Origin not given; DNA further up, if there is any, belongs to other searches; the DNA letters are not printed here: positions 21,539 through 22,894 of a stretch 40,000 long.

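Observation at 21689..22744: Extra DGQHR (DGQQR) paralogue embedded between dpdA and queC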

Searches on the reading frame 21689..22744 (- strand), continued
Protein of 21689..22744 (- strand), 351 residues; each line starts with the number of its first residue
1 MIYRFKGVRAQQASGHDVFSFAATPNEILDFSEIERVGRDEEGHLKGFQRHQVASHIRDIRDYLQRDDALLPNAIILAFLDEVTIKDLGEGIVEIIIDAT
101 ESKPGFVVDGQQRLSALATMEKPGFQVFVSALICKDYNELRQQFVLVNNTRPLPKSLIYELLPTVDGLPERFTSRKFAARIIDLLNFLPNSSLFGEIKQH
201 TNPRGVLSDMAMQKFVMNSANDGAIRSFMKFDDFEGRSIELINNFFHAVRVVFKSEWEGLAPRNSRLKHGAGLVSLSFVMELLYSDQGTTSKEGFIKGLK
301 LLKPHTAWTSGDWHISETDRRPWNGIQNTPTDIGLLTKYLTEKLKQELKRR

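Call 80: search_dna_similar(query=window:21689-22744:-, collection=plasmids, mode=protein, max_rows=12)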
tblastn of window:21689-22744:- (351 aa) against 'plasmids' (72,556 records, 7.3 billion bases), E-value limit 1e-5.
Records with a match: 32; places in all: 41; records where one place covers at least 80% of the query: 16.
Best place of each record, by identity: <60% 32.
By first word of the organism name: Providencia 15; Variovorax 4; Shinella 1; Skermanella 1; Azospirillum 1; Agrobacterium 1; Sinorhizobium 1; Rhizobium 1; Methylobacterium 1; Caulobacter 1; and 5 more.
By predicted mobility (MOB-suite, as given by PLSDB): non-mobilizable 27; conjugative 3; mobilizable 2.
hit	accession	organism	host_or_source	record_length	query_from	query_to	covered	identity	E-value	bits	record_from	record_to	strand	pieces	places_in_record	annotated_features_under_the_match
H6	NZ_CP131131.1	Shinella zoogloeoides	isolate,Activated charcoal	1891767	2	351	100%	50.4%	4e-112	365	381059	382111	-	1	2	none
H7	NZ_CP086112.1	Skermanella rosea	single cell,hydrocarbon-contaminated ...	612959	5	351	99%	50.4%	4e-113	368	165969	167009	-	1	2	dbpB: DGQHR domain-containing protein DpdB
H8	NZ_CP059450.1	Azospirillum brasilense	Prokaryotes,soil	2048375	5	351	99%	50.1%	6e-108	353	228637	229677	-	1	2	none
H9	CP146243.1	Agrobacterium vitis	Vitis vinifera,cell culture,Grape gall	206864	5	351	99%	48.9%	1e-106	349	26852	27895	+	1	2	dbpB: DGQHR domain-containing protein DpdB | dpdA: tRNA-guanine transglycosylase DpdA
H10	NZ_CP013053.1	Sinorhizobium americanum CCGM7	Phaseolus vulgaris,root nodules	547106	2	340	97%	49.7%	2e-104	343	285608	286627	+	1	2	dbpB: DGQHR domain-containing protein DpdB | dpdA: tRNA-guanine transglycosylase DpdA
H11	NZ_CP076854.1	Rhizobium sp. WYJ-E13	Curcuma wenyujin Y.H. Chen et C. ...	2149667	2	340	97%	49.1%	4e-104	342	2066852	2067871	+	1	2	none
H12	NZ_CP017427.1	Methylobacterium sp. XJLW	single cell,soil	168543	11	346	96%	46.7%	1e-95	318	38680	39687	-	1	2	dbpB: DGQHR domain-containing protein DpdB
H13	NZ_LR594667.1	Variovorax sp. SRS16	linuron-contaminated soil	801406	4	346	98%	45.3%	7e-101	333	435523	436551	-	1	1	dbpB: DGQHR domain-containing protein DpdB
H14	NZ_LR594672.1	Variovorax sp. PBL-E5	linuron-contaminated soil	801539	4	346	98%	45.3%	7e-101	333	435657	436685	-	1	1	dbpB: DGQHR domain-containing protein DpdB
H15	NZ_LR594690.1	Variovorax sp. WDL1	linuron-contaminated soil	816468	4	346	98%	45.3%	7e-101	333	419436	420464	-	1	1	dbpB: DGQHR domain-containing protein DpdB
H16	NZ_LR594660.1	Variovorax sp. PBL-H6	linuron-contaminated soil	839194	4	346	98%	45.3%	7e-101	333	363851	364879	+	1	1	dbpB: DGQHR domain-containing protein DpdB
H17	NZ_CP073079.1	Caulobacter sp. S6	pure culture,soil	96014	5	348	98%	44.8%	8e-96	318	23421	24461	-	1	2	dbpB: DGQHR domain-containing protein DpdB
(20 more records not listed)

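Call 82: get_annotated_region(hit=H9, flank=5000)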
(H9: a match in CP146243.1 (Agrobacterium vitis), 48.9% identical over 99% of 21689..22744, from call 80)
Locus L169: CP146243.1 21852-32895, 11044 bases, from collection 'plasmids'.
description: Agrobacterium vitis strain CG957 plasmid pUnnamed2, complete sequence
organism: Agrobacterium vitis (NCBI taxid 373)
taxonomy: Bacteria; Pseudomonadota; Alphaproteobacteria; Hyphomicrobiales; Rhizobiaceae; Agrobacterium; Agrobacterium vitis
host: -; source: Vitis vinifera,cell culture,Grape gall; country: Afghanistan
typing (MOB-suite, as given by PLSDB): conjugative; relaxase MOBQ; mating-pair formation MPF_T
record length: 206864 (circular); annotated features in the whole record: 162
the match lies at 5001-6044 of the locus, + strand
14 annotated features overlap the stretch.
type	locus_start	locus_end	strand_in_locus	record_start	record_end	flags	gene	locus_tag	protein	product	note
CDS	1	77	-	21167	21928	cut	-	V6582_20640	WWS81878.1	metallophosphoesterase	-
CDS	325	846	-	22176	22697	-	-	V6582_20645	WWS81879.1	hypothetical protein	-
CDS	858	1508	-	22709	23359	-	-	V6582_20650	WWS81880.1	hypothetical protein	-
CDS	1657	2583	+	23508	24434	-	-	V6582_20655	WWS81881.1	hypothetical protein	-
CDS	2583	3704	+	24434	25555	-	dbpB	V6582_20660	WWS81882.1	DGQHR domain-containing protein DpdB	-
CDS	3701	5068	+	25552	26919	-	dpdA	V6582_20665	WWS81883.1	tRNA-guanine transglycosylase DpdA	-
CDS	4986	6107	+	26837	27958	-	dbpB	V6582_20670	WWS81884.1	DGQHR domain-containing protein DpdB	-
CDS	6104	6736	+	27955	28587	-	queE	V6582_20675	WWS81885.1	7-carboxy-7-deazaguanine synthase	-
CDS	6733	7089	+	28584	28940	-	queD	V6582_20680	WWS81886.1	6-carboxytetrahydropterin synthase QueD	-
CDS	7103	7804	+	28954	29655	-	queC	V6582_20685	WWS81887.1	7-cyano-7-deazaguanine synthase QueC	-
CDS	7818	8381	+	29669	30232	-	-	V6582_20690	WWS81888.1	VUT family protein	-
CDS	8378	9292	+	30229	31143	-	-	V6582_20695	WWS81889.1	hypothetical protein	-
CDS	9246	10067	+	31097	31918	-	-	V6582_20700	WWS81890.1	HAD family hydrolase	-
CDS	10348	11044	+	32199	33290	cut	-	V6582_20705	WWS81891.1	IS5 family transposase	-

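Call 88: predict_structure(alignment_id=A5)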
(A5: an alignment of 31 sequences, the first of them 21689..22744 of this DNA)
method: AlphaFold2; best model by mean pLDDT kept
length: 351 residues; sequences in the alignment: 31
mean_pLDDT: 82.5   pTM: 0.56
mean pLDDT of the five models: 82.5, 80.0, 77.7, 77.6, 77.5
residues with pLDDT >= 90: 160; 70-90: 128; 50-70: 40; < 50: 23
segments of 3 or more residues with pLDDT < 50: 151-171
pLDDT, mean of each block of 10 residues (from residue 1): 92 77 91 69 58 60 69 78 87 92 85 81 83 81 67 43 38 71 91 91 88 89 81 90 98 94 93 96 90 97 96 92 91 95 94 76
secondary structure, 60 per line:
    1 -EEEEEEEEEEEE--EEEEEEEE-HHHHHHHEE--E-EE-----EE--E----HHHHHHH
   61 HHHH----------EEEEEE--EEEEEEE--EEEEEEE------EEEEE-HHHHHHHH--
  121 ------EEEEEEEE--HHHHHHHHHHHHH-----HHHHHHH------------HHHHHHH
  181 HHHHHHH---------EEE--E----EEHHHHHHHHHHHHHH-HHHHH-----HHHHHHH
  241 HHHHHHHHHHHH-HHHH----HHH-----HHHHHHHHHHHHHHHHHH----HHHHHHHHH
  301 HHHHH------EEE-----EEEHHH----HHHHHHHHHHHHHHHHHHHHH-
elements in order: E2-13 E16-23 H25-31 H54-64 E75-80 E83-89 E92-98 E105-109 H111-118 E127-134 H137-149 H155-161 H174-187 E197-199 H209-222 H224-228 H234-252 H254-257 H270-287 H292-305 E312-314 E320-322 H330-350

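Call 90: fold_search(model_id=the predicted structure, library=pdb)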
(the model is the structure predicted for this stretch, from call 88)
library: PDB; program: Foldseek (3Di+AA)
matches with E <= 10: 267; with E <= 0.001: 0
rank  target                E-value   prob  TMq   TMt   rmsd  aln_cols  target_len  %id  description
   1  6sdk_B                5.5e-03  0.96  0.22  0.34  13.5       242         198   13  Crystal structure of bacterial ParB dimer bound to CDP (released 2019-10-23)
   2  5k5d_C                2.7e-02  0.47  0.19  0.25  15.6       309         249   11  Structure of the C2221 form of Pnob8-like ParB-N domain (released 2016-06-15)
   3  5k5d_B                4.0e-02  0.54  0.20  0.27  14.5       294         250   10  Structure of the C2221 form of Pnob8-like ParB-N domain (released 2016-06-15)
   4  5k5a                  1.4e-01  0.21  0.19  0.24  15.5       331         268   11  Structure of the pNOB8-like ParB N-domain (released 2016-06-15)
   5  6ryk_B                2.5e-01  0.89  0.21  0.48   6.7       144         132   12  Crystal structure of the ParB-like protein PadC (released 2020-01-22)
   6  2hwj_A                2.7e-01  0.25  0.17  0.27  15.2       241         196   10  Crystal structure of protein Atu1540 from Agrobacterium tumefaciens (released 2006-08-29)
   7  6ryk_A                3.2e-01  0.85  0.21  0.47   7.9       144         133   12  Crystal structure of the ParB-like protein PadC (released 2020-01-22)
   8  6jiv_A                3.4e-01  0.14  0.21  0.15  11.5       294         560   14  SspE crystal structure (released 2020-03-25)
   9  7drr_A                3.4e-01  0.08  0.14  0.08  18.7       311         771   14  Structure of SspE-R100A protein (released 2022-06-29)
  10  5mzn                  3.5e-01  0.05  0.10  0.06  20.4       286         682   10  Helicase Sen1 (released 2017-04-19)
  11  3f7d_A                4.2e-01  0.09  0.14  0.19  14.3       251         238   13  SF-1 LBD bound by phosphatidylcholine (released 2008-12-09)
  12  8ram_O                4.4e-01  0.04  0.09  0.06  19.3       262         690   10  Structure of Sen1 bound RNA Polymerase II pre-termination complex (released 2024-10-30)
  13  2hwj_D                5.5e-01  0.15  0.14  0.22  14.4       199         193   11  Crystal structure of protein Atu1540 from Agrobacterium tumefaciens (released 2006-08-29)
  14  6zy3_H                5.8e-01  0.05  0.12  0.14  23.9       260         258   12  Cryo-EM structure of MlaFEDB in complex with phospholipid (released 2020-11-25)
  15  6x26_I                6.5e-01  0.04  0.13  0.04  22.7       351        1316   11  Mfd-bound E.coli RNA polymerase elongation complex - L1 state (released 2021-02-03)
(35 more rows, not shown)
